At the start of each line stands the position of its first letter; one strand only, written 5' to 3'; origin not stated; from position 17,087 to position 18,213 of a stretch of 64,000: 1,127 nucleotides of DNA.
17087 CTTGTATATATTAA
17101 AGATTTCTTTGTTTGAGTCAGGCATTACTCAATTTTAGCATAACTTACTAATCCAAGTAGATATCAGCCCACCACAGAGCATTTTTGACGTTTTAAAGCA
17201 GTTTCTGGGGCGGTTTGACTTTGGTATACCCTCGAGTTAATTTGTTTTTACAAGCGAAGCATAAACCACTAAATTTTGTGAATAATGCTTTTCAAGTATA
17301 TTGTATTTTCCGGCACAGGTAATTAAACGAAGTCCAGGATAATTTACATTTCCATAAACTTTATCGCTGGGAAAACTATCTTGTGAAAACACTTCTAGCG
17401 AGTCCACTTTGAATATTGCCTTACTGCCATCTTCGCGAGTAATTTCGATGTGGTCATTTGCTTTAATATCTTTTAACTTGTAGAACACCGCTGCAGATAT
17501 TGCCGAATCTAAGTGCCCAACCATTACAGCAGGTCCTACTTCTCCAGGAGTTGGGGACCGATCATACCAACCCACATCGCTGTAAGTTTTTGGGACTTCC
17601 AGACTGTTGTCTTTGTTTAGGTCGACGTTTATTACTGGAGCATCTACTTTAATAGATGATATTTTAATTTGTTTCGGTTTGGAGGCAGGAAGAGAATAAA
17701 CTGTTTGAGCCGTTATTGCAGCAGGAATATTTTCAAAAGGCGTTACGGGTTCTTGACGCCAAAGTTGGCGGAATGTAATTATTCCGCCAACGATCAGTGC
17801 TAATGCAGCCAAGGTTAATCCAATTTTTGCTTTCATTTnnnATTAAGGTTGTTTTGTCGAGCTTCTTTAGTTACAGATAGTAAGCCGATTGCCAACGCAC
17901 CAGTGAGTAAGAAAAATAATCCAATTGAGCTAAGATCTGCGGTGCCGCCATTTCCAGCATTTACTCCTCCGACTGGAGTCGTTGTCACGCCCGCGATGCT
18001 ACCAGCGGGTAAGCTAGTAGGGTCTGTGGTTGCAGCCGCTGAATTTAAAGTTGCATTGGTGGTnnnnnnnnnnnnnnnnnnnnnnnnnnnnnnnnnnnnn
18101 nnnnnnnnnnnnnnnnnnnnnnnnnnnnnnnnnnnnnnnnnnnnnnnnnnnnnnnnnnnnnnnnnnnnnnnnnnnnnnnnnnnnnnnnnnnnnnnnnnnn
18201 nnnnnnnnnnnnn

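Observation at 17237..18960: Sortase adjacent to a Cys-containing repeat surface protein with non-canonical sorting signal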

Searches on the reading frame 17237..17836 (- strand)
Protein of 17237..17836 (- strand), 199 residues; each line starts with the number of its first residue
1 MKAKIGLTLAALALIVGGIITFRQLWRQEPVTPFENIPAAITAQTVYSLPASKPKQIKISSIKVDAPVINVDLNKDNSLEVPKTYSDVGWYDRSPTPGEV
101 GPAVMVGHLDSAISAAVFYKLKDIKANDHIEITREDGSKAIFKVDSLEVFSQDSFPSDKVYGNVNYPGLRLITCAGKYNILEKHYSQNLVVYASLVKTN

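Call 3: search_protein_families(library=pfam, proteins=[window:17237-17836:-], max_evalue=0.01)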
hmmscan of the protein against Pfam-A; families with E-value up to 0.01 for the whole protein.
window:17237-17836:- (199 aa): 1 family
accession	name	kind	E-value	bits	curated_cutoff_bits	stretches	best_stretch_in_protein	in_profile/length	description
PF04203.18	Sortase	-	2.2e-24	86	26.6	1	57-196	1-125/125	Sortase domain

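Call 4: search_protein_families(library=ncbifam, proteins=[window:17237-17836:-], max_evalue=0.01)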
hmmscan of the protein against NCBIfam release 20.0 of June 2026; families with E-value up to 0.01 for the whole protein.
window:17237-17836:- (199 aa): 6 families
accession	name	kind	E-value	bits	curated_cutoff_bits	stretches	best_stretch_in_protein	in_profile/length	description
NF033748.1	class_F_sortase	subfamily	1e-55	187.6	166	1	48-195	5-154/155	class F sortase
TIGR03784.1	marine_sortase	equivalog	1.6e-05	24.6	158.25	1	89-191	79-172/174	class GN sortase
NF058671.1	sortase_SrtD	exception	3.9e-05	23.4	140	1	86-174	89-168/187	class D sortase, LPxTATN-specific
NF033746.1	class_D_sortase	subfamily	4.1e-05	23.4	165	1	86-174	35-114/135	class D sortase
NF033747.1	class_E_sortase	subfamily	0.0024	17.7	160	1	87-195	99-205/211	class E sortase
NF033745.1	class_C_sortase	subfamily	0.0062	16.3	160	1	94-175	128-205/220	class C sortase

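Call 14: search_solved_structures(query=window:17237-17836:-, max_evalue=0.01, show_alignments=3)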
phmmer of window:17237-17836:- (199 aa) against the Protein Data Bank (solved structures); distinct sequences matched with E-value up to 0.01: 1.
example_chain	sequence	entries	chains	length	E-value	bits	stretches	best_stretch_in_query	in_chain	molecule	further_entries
4d70_A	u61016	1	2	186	0.0015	21.5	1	77-177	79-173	SORTASE FAMILY PROTEIN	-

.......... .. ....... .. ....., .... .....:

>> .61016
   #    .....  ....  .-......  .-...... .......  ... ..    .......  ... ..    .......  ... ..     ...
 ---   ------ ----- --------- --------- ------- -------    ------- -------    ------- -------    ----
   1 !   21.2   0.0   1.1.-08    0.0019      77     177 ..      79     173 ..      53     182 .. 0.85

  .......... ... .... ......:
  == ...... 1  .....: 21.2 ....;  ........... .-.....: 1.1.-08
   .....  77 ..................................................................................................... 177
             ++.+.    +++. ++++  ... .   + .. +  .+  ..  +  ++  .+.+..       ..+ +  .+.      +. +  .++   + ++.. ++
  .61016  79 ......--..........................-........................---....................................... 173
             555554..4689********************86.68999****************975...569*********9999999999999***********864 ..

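Call 16: find_homologous_proteins(query=window:17237-17836:-, max_evalue=1e-10)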
Query window:17237-17836:- (199 aa): 40 proteins with E <= 1e-10 among 177 candidates.
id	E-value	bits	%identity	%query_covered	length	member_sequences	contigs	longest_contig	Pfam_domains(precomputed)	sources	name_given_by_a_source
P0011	5.6e-126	436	100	100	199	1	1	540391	PF04203.19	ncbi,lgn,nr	ncbi:MAG: peptidase sortase [Candidatus Doudnabacteria bacterium]|nr:peptidase sortase [Candidatus D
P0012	2.4e-69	251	61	97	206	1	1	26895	PF04203.19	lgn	-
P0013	3.7e-66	240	60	97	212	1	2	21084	PF04203.19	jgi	jgi:hypothetical protein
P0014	4.2e-60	221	55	97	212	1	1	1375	PF04203.19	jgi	jgi:LPXTG-site transpeptidase (sortase) family protein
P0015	2.6e-58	215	58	93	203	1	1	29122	PF04203.19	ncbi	-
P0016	3.8e-57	211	62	78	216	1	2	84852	PF04203.19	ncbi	ncbi:MAG: hypothetical protein NVSMB66_4320 [Candidatus Doudnabacteria bacterium]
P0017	4.0e-54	201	64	75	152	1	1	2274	PF04203.19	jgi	-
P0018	5.9e-53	197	49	97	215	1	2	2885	PF04203.19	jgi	jgi:sortase (surface protein transpeptidase)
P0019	1.8e-52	196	57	83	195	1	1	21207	PF04203.19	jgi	jgi:sortase (surface protein transpeptidase)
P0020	7.0e-51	191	59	72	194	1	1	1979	PF04203.19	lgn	-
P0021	5.2e-50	188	49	99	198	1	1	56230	PF04203.19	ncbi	-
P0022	1.8e-49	186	51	96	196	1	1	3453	PF04203.19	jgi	jgi:LPXTG-site transpeptidase (sortase) family protein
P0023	6.4e-49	184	51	90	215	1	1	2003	PF04203.19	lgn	-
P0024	2.4e-48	182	48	96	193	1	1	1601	PF04203.19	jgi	jgi:sortase (surface protein transpeptidase)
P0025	7.0e-48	181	53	83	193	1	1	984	PF04203.19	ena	-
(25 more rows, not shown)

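Call 20: search_solved_structures(query=A2, max_evalue=1, show_alignments=5)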
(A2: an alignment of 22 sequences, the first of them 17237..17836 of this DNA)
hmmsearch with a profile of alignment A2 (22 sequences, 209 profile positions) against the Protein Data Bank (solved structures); distinct sequences matched with E-value up to 1: 28.
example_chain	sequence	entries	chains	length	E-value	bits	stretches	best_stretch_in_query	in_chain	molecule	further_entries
4d70_A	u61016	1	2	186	5.5e-08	35.7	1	66-185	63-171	SORTASE FAMILY PROTEIN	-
9m4u_B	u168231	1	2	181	0.00037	23.1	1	98-160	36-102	Peptidase C60, sortase A and B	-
9iok_A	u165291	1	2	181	0.00037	23.1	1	98-160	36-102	Peptidase C60, sortase A and B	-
9m6n_B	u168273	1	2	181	0.001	21.7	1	98-158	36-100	Peptidase C60, sortase A and B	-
9j0t_A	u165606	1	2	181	0.001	21.7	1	98-158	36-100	Peptidase C60, sortase A and B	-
9m5i_B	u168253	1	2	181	0.0014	21.3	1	99-160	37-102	Peptidase C60, sortase A and B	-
9iv0_A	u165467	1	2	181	0.0014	21.3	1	99-160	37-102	Peptidase C60, sortase A and B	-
3o0p_A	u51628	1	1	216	0.0028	20.3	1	125-185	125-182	Sortase family protein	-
9m2g_A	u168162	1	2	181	0.0038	19.9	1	99-158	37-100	Peptidase C60, sortase A and B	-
9m5j_B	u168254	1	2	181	0.0045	19.6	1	107-160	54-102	Peptidase C60, sortase A and B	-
7f87_A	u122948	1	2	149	0.0058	19.3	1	111-188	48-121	Class A sortase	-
8t28_A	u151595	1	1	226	0.0062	19.2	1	105-185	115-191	Class C sortase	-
24rr_A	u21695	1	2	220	0.0075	18.9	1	105-184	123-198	Ebp pilus assembly class C sortase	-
7cfj_A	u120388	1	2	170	0.0075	18.9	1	111-188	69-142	Class A sortase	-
9m2n_A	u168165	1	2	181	0.013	18.2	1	107-158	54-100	Peptidase C60, sortase A and B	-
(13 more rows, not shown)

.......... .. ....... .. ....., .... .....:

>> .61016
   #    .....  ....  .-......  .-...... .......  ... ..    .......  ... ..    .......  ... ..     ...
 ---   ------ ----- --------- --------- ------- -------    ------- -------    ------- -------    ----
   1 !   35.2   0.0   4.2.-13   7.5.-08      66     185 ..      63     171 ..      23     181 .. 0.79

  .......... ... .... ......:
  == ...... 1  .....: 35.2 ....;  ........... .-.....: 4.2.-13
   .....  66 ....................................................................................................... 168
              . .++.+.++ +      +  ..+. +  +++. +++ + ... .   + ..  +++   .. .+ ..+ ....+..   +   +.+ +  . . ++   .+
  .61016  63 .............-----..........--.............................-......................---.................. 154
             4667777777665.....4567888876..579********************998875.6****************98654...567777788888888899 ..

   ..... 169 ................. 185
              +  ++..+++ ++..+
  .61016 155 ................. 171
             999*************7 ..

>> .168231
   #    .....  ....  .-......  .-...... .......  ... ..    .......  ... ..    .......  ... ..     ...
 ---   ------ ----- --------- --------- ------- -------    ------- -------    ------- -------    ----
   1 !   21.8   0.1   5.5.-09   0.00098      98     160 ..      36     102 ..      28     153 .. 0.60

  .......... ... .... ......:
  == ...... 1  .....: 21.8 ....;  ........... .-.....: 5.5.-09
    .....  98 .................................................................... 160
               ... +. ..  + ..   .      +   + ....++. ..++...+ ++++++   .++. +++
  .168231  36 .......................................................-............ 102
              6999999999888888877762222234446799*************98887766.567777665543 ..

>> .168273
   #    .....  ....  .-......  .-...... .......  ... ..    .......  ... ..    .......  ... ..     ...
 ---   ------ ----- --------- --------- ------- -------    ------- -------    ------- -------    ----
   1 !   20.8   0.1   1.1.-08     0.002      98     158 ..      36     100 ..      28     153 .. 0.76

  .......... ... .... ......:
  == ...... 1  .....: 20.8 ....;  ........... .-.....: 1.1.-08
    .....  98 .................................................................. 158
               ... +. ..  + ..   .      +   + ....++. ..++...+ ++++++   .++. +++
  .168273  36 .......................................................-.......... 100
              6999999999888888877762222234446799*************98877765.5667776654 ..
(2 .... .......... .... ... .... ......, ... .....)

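Call 25: find_related_loci(query=A3, collection=genome_contigs, flank=10000)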
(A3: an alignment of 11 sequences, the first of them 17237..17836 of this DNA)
Query A3 (199 aa) in genome_contigs; peptide patterns used: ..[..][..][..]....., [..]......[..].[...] (x = any residue, [..] = any of these).
89 stretches matched a pattern; 65 encode a relative of the query (tblastn E <= 1e-3); 65 distinct loci.
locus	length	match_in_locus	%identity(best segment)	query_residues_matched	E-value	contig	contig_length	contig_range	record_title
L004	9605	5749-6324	46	6-197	3e-57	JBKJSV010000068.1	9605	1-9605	MAG: Candidatus Doudnabacteria bacterium isolate ant_bin.594 k117_5283922, whole genome shotgun sequence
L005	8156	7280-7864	49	5-199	1e-56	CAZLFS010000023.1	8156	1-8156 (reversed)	MAG TPA_asm: uncultured Candidatus Saccharibacteria bacterium isolate SRP272529_co1_253 genome assembly, contig: NODE_16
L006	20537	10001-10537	52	9-195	3e-55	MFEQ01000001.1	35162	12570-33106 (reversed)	MAG: Candidatus Doudnabacteria bacterium RIFCSPHIGHO2_02_FULL_42_25 rifcsphigho2_02_scaffold_1515, whole genome shotgun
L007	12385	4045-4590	49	12-195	2e-54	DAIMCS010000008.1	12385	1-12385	MAG TPA_asm: Patescibacteria group bacterium isolate CTOTU25981 NODE_1360_length_12385_cov_10.815410, whole genome shotg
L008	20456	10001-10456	51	44-195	9e-48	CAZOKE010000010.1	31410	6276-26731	MAG TPA_asm: uncultured Candidatus Saccharibacteria bacterium isolate SRP272529_co2_320 genome assembly, contig: NODE_21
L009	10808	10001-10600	40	2-199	7e-48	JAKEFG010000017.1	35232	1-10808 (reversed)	MAG: Candidatus Wolfebacteria bacterium isolate PMV_2.61 PMV_2.61.k101_1982593, whole genome shotgun sequence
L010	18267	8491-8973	46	31-193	3e-46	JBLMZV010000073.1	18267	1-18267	MAG: Candidatus Saccharibacteria bacterium isolate MAG194 PRJNA951521_bin51_renamed_72, whole genome shotgun sequence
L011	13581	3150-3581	50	53-196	6e-46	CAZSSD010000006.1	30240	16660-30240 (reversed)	MAG TPA_asm: uncultured Candidatus Saccharibacteria bacterium isolate binchicken_co110_1221 genome assembly, contig: NOD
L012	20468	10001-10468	44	44-199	6e-45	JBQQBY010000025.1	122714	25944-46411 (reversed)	Streptomyces sp. 8N616 contig_25, whole genome shotgun sequence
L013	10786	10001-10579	42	7-197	9e-45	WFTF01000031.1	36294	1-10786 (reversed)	MAG: Patescibacteria group bacterium isolate S139_130 k151_231595, whole genome shotgun sequence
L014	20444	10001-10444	44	49-196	1e-43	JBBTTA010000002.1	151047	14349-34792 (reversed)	MAG: Patescibacteria group bacterium isolate H41-bin009_1 H41_bin009_1_000000000002, whole genome shotgun sequence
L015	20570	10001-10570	41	9-195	2e-43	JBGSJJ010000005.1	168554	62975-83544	MAG: Candidatus Paceibacteria bacterium isolate JTS-AC154 k141_209497, whole genome shotgun sequence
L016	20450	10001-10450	45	52-199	1e-42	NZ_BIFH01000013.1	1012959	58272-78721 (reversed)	Embleya hyalina strain NBRC 13850 sequence13, whole genome shotgun sequence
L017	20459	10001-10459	44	47-198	9e-43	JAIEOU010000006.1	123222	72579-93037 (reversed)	MAG: Patescibacteria group bacterium isolate co.spades.DASTOOL.1kb_143 c_000000444769, whole genome shotgun sequence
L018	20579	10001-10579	40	7-197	2e-42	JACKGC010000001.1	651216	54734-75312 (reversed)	MAG: Candidatus Nomurabacteria bacterium isolate HK-STAS-PATE-21 HK-STAS-PATE-21_1, whole genome shotgun sequence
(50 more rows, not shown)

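Call 73: predict_structure(alignment_id=A5)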
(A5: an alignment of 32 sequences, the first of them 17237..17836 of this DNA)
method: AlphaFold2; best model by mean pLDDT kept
length: 199 residues; sequences in the alignment: 32
mean_pLDDT: 91.0   pTM: 0.75
mean pLDDT of the five models: 91.0, 90.7, 90.6, 88.3, 88.1
residues with pLDDT >= 90: 147; 70-90: 33; 50-70: 19; < 50: 0
segments of 3 or more residues with pLDDT < 50: none
pLDDT, mean of each block of 10 residues (from residue 1): 75 88 73 55 84 98 98 94 97 98 97 92 98 98 98 95 97 96 95 94
secondary structure, 60 per line:
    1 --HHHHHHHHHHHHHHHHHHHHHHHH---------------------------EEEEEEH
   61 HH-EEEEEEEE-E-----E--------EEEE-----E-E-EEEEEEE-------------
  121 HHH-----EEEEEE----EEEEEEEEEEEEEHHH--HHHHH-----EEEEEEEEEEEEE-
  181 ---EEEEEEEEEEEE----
elements in order: H3-26 E54-59 E64-71 E88-91 E101-107 E129-134 E139-151 H157-161 E167-179 E184-195

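Call 75: fold_search(model_id=the predicted structure, library=pdb)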
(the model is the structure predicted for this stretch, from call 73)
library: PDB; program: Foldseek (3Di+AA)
matches with E <= 10: 474; with E <= 0.001: 113
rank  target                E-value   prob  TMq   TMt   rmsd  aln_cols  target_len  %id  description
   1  5k9a                  2.5e-10  1.00  0.58  0.53   4.0       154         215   24  Sortase A from Corynebacterium diphtheriae (released 2016-06-15)
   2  6bwe_B                1.1e-09  1.00  0.57  0.61   4.6       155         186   24  Sortase A from Corynebacterium diphtheriae, lid mutant (released 2017-12-27)
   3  3rbj_B                2.4e-09  1.00  0.56  0.59   5.2       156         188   18  Crystal Structure of the lid-mutant of Streptococcus agalactiae Sortase C1 (released 2011-09-07)
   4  3tbe_D                2.5e-09  1.00  0.56  0.57   2.9       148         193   23  The crystal structure of the complex of Streptococcus agalactiae sortase C1 and MTSET (released 2011-10-26)
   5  3tbe_B                2.8e-09  1.00  0.54  0.56   3.9       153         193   20  The crystal structure of the complex of Streptococcus agalactiae sortase C1 and MTSET (released 2011-10-26)
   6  4g1j_A                3.0e-09  1.00  0.55  0.54   5.7       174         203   20  Sortase C1 of GBS Pilus Island 1 (released 2012-12-05)
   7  4g1j_B                3.4e-09  1.00  0.54  0.54   3.8       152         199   21  Sortase C1 of GBS Pilus Island 1 (released 2012-12-05)
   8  6bwe_A                3.8e-09  1.00  0.56  0.59   5.1       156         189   23  Sortase A from Corynebacterium diphtheriae, lid mutant (released 2017-12-27)
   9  3tbe_F                3.8e-09  1.00  0.55  0.57   3.4       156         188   20  The crystal structure of the complex of Streptococcus agalactiae sortase C1 and MTSET (released 2011-10-26)
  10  3tbe_C                4.0e-09  1.00  0.54  0.57   4.0       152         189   21  The crystal structure of the complex of Streptococcus agalactiae sortase C1 and MTSET (released 2011-10-26)
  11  3o0p                  4.2e-09  1.00  0.54  0.55  11.9       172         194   18  Pilus-related Sortase C of Group B Streptococcus (released 2011-03-09)
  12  4g1h                  4.7e-09  1.00  0.55  0.61   2.9       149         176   21  Group B Streptococcus Pilus Island 1 Sortase C2 (released 2012-12-05)
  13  3rbi_B                5.0e-09  1.00  0.56  0.57   3.3       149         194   21  The Type III Crystal Structure of Streptococcus agalactiae Sortase C1 (released 2011-09-07)
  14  3tbe_E                5.0e-09  1.00  0.55  0.57   5.3       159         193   19  The crystal structure of the complex of Streptococcus agalactiae sortase C1 and MTSET (released 2011-10-26)
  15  5utt_A                5.0e-09  1.00  0.54  0.59   8.5       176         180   17  SrtA sortase from Actinomyces oris (released 2017-03-01)
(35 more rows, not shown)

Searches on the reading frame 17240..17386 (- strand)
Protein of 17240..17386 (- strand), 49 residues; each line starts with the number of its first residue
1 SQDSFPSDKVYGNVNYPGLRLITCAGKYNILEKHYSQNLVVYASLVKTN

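Call 34: search_solved_structures(query=window:17240-17386:-, max_evalue=10, show_alignments=5)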
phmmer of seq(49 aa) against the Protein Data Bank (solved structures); distinct sequences matched with E-value up to 10: 1.
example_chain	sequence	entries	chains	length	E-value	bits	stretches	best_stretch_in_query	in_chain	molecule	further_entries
6z1p_Bm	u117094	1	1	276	0.94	13.3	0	27-43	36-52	Ribosomal protein S13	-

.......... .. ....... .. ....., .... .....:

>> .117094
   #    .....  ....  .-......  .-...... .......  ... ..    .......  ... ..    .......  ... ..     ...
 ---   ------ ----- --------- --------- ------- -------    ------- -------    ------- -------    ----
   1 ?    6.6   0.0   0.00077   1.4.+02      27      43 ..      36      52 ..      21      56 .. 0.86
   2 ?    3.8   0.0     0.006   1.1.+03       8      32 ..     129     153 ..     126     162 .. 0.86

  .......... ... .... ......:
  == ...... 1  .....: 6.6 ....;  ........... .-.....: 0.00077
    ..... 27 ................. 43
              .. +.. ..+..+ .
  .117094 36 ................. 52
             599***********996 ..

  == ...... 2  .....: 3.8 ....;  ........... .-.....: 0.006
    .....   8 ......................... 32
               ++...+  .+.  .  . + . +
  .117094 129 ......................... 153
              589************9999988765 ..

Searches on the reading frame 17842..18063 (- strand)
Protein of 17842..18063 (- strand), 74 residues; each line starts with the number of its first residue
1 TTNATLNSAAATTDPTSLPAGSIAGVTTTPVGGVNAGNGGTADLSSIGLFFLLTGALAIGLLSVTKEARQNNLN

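Call 32: search_protein_families(library=ncbifam, alignment_id=A4, max_evalue=0.1)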
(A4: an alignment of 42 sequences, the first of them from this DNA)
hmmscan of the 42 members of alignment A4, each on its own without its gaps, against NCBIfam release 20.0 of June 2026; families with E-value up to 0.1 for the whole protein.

A. member 1, seq(74 aa): 1 family
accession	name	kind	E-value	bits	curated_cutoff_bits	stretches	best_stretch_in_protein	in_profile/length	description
NF058571.1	GVDTG_CTERM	domain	8.5e-05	22.8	29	1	29-61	1-32/44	GVDTG sorting domain-containing protein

B. families by the number of members that match (of 42 scanned): 16 families
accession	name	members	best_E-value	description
NF058571.1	GVDTG_CTERM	29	7e-12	GVDTG sorting domain-containing protein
NF051874.1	PVV_CTERM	6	0.00015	PVV-CTERM domain-containing choice-of-anchor G protein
TIGR01167.1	LPXTG_anchor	3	0.0064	LPXTG cell wall anchor domain-containing protein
NF058582.1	Microco_LAVTG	2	0.011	LAVTG motif-containing sortase-dependent surface protein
NF053845.1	CoaP_CTERM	1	0.0016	choice-of-anchor protein CoaP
TIGR04145.2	Firmicu_CTERM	1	0.022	Firmicu-CTERM sorting domain-containing protein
NF058583.1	LAXTG_small_WW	1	0.034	LAXTG motif-containing small protein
NF008315.0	PRK11103.1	1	0.043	PTS mannose transporter subunit IID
NF041738.1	GG_III-CTERM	1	0.045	GGIII-like transmembrane region-containing protein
NF003712.0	PRK05325.2-4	1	0.051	hypothetical protein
NF033875.1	Agg_substance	1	0.064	LPXTG-anchored aggregation substance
TIGR01162.1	purE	1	0.067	5-(carboxyamino)imidazole ribonucleotide mutase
NF058676.1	BaGTA_endo_BgtA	1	0.078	gene transfer agent endolysin BgtA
NF002636.0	PRK02304.1-5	1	0.079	adenine phosphoribosyltransferase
NF040681.2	GPS-CTERM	1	0.079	GPS-CTERM domain-containing protein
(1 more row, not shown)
